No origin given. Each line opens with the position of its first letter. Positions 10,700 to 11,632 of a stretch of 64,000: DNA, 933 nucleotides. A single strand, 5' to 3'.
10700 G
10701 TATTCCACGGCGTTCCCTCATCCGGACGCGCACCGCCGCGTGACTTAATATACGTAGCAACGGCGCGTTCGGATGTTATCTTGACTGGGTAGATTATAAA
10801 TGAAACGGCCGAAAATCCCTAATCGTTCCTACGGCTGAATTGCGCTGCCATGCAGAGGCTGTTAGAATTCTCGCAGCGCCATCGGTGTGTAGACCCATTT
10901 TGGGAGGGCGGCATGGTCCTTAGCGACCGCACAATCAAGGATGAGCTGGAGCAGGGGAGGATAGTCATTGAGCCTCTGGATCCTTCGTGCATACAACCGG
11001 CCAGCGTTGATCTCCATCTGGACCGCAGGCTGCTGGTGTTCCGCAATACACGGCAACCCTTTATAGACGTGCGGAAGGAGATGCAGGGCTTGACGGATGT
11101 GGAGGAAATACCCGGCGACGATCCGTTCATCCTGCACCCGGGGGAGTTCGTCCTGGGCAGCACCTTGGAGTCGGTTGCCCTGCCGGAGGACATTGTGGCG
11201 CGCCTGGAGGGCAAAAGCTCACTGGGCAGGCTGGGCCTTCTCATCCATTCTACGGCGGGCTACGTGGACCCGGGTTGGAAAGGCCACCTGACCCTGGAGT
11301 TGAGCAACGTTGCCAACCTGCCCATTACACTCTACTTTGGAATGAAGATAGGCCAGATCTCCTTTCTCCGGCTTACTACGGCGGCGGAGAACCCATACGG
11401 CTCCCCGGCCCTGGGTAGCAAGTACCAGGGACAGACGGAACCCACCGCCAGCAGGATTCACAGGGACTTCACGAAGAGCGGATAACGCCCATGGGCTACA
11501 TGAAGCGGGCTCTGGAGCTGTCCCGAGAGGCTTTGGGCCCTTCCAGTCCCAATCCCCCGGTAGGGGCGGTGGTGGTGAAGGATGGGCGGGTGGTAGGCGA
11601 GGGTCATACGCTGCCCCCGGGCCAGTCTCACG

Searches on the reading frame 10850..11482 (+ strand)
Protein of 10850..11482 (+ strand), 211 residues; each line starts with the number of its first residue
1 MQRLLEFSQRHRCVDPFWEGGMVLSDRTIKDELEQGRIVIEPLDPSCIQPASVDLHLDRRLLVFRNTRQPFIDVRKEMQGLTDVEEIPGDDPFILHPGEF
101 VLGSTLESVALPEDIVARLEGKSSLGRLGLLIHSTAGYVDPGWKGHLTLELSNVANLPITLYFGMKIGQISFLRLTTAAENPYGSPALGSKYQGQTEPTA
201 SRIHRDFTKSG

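Call 59: search_protein_families(library=ncbifam, proteins=[window:10850-11482:+], max_evalue=1e-8)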
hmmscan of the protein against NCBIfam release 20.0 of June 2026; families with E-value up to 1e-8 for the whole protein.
window:10850-11482:+ (211 aa): 2 families
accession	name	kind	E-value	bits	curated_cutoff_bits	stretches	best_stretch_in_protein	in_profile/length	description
TIGR02274.1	dCTP_deam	equivalog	2.7e-65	219.4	92.8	1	23-203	1-180/180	dCTP deaminase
NF005734.0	PRK07559.1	equivalog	7.3e-13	48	283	1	23-177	11-172/368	2'-deoxycytidine 5'-triphosphate deaminase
